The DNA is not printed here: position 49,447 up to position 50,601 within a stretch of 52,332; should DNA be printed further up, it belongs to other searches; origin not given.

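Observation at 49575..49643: G8 tract puts the only SD+ATG start one nucleotide out of frame with the TadE-like ORF (candidate phase-variable switch)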

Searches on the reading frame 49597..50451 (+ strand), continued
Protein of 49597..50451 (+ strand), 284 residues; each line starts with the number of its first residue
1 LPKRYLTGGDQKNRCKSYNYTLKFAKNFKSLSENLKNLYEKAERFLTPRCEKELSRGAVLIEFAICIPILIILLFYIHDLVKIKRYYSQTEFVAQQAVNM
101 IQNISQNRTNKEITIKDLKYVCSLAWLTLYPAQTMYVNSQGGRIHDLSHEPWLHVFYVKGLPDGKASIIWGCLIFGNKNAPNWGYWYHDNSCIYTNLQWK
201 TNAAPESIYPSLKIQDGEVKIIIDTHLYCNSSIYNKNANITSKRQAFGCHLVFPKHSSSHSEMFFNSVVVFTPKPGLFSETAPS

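Call 47: predict_structure(alignment_id=A1)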
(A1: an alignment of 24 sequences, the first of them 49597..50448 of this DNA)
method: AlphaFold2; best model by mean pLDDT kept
length: 284 residues; sequences in the alignment: 24
mean_pLDDT: 79.1   pTM: 0.71
mean pLDDT of the five models: 79.1, 78.7, 77.8, 76.3, 72.6
residues with pLDDT >= 90: 116; 70-90: 91; 50-70: 42; < 50: 35
segments of 3 or more residues with pLDDT < 50: 1-26
pLDDT, mean of each block of 10 residues (from residue 1): 32 36 44 60 51 57 80 87 92 97 88 94 92 75 78 96 97 86 87 81 96 97 94 83 86 58 90 95 93
secondary structure, 60 per line:
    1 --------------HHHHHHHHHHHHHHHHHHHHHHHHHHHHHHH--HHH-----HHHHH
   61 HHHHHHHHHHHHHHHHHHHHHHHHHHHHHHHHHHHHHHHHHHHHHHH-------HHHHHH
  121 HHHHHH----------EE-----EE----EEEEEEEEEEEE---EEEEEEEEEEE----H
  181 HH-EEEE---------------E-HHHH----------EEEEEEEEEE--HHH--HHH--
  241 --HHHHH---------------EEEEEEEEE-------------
elements in order: H15-45 H56-107 H115-126 E150-161 E165-175 E184-187 H205-208 E219-228 H243-247 E263-271

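Call 51: fold_search(model_id=the predicted structure, library=pdb)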
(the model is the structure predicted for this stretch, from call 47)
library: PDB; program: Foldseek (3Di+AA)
matches with E <= 10: 451; with E <= 0.001: 0
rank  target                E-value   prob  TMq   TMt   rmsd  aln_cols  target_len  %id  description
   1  4xoi_D                1.8e-01  0.08  0.14  0.18  18.6       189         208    6  Structure of hsAnillin bound with RhoA(Q63L) at 2.1 Angstroms resolution (released 2015-07-15)
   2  9vvn                  4.3e-01  0.07  0.15  0.23  11.4       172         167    9  Crystal structure of computationally designed protein VTP-4 (released 2025-08-13)
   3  3usu_B                4.3e-01  0.02  0.12  0.11  18.6       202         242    7  Crystal structure of Butea monosperma seed lectin (released 2012-01-04)
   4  6ei6_A                4.8e-01  0.03  0.11  0.13  19.0       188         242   10  CC2D1B coordinates ESRCT-III activity during the mitotic reformation of the nuclear envelope (released 2018-10-10)
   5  4c1w_A                5.1e-01  0.03  0.12  0.16  16.9       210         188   12  Carbohydrate binding domain from Streptococcus pneumoniae NanA sialidase complexed with 3'-sialyllactose (released 2014-08-27)
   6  1bjq_C                5.8e-01  0.04  0.11  0.12  15.5       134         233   13  THE DOLICHOS BIFLORUS SEED LECTIN IN COMPLEX WITH ADENINE (released 1998-12-30)
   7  2obg                  6.2e-01  0.04  0.11  0.07  17.9       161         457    9  Crystal Structure of Monobody MBP-74/Maltose Binding Protein Fusion Complex (released 2007-03-27)
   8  4myv_A                6.6e-01  0.08  0.12  0.17   9.5        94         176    8  Free HSV-2 gD structure (released 2014-10-01)
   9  1bjq_A                6.6e-01  0.04  0.11  0.12  15.6       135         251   12  THE DOLICHOS BIFLORUS SEED LECTIN IN COMPLEX WITH ADENINE (released 1998-12-30)
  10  4hx3_J                7.0e-01  0.06  0.12  0.26  14.6       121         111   14  Crystal structure of Streptomyces caespitosus sermetstatin in complex with S. caespitosus snapalysin (released 2012-12-05)
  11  4hwx                  7.4e-01  0.06  0.12  0.28  15.9       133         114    8  Crystal structure of Streptomyces caespitosus sermetstatin (released 2012-12-05)
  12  9eb7_A                8.4e-01  0.04  0.12  0.07  19.6       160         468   12  Crystal Structure of Biotin Carboxylase from Ankistrodesmus (released 2025-11-19)
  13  5ti1_E                8.9e-01  0.05  0.15  0.11   9.8       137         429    6  Crystal Structure of Fumarylacetoacetate hydrolase from Burkholderia xenovorans LB400 (released 2017-02-08)
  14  9eb7_B                8.9e-01  0.04  0.12  0.07  19.5       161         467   13  Crystal Structure of Biotin Carboxylase from Ankistrodesmus (released 2025-11-19)
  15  5ks8_A                8.9e-01  0.02  0.12  0.08  19.9       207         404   11  Crystal structure of two-subunit pyruvate carboxylase from Methylobacillus flagellatus (released 2016-10-19)
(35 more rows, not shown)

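Call 56: find_encoding_contigs(protein=P0035, flank=1200, max_places=6)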
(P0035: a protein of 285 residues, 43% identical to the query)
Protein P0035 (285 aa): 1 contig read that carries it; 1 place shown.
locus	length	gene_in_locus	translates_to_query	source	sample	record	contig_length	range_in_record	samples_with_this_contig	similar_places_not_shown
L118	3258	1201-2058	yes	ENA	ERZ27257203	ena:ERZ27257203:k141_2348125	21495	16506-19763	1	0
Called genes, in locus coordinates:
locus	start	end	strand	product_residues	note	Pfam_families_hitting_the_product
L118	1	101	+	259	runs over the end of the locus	-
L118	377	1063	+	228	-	-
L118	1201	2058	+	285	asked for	-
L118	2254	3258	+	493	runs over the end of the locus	PF03219:TLC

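Call 57: find_encoding_contigs(protein=P0153, flank=1200, max_places=6)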
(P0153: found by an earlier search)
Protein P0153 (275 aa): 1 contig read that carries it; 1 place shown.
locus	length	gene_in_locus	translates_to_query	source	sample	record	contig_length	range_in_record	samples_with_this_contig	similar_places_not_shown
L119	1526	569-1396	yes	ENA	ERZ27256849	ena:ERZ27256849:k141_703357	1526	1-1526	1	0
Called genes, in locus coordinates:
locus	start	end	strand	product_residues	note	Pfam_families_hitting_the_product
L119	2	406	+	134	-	?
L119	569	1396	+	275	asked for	-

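Call 58: find_encoding_contigs(protein=P0158, flank=1200, max_places=6)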
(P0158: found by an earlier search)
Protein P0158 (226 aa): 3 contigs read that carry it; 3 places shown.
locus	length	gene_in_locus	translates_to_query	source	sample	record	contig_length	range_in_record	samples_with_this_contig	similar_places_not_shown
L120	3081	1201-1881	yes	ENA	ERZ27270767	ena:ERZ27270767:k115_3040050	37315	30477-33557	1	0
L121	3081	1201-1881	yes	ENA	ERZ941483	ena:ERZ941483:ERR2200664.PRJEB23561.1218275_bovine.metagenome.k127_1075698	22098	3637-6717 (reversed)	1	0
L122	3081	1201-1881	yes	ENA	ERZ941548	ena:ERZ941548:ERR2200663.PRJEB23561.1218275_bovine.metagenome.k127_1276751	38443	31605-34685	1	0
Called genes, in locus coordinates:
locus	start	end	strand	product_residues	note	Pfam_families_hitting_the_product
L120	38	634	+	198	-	-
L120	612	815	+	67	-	-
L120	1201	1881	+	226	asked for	-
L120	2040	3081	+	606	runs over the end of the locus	PF00009:GTP_EFTU, PF22042:EF-G_D2, PF03144:GTP_EFTU_D2, PF00679:EFG_C, PF21018:BipA_C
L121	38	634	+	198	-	-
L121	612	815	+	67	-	-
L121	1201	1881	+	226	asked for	-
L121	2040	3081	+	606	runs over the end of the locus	PF00009:GTP_EFTU, PF22042:EF-G_D2, PF03144:GTP_EFTU_D2, PF00679:EFG_C, PF21018:BipA_C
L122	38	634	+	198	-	-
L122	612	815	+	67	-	-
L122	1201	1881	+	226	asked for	-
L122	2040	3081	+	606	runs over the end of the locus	PF00009:GTP_EFTU, PF22042:EF-G_D2, PF03144:GTP_EFTU_D2, PF00679:EFG_C, PF21018:BipA_C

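Call 59: find_encoding_contigs(protein=P0056, flank=1200, max_places=6)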
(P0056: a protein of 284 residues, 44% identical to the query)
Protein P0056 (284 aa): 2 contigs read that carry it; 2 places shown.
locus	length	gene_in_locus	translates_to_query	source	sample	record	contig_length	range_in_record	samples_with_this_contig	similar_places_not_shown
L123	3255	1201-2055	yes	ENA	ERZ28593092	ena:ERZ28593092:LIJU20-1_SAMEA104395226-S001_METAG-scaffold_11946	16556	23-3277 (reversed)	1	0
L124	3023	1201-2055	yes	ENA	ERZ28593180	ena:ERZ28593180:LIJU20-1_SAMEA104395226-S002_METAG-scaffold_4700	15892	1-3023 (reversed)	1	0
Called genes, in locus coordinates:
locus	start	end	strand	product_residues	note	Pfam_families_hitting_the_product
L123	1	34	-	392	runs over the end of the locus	-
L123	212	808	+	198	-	-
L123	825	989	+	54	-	-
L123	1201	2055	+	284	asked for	-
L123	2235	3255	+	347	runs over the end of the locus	?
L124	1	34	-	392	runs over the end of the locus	-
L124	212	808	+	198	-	-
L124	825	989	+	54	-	-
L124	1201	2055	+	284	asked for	-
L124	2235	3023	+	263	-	?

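Call 65: find_encoding_contigs(protein=P0015, flank=1000, max_places=4)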
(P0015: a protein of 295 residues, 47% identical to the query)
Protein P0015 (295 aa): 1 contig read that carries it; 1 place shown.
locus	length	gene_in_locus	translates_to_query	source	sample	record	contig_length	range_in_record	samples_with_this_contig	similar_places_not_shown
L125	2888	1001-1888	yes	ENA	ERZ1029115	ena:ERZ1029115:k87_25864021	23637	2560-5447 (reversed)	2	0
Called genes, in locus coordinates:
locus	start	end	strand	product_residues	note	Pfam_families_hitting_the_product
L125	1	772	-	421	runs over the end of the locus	PF02403:Seryl_tRNA_N, PF00587:tRNA-synt_2b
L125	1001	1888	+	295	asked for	-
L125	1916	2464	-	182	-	PF00702:Hydrolase (faint), PF12710:HAD (faint)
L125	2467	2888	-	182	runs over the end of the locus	PF01025:GrpE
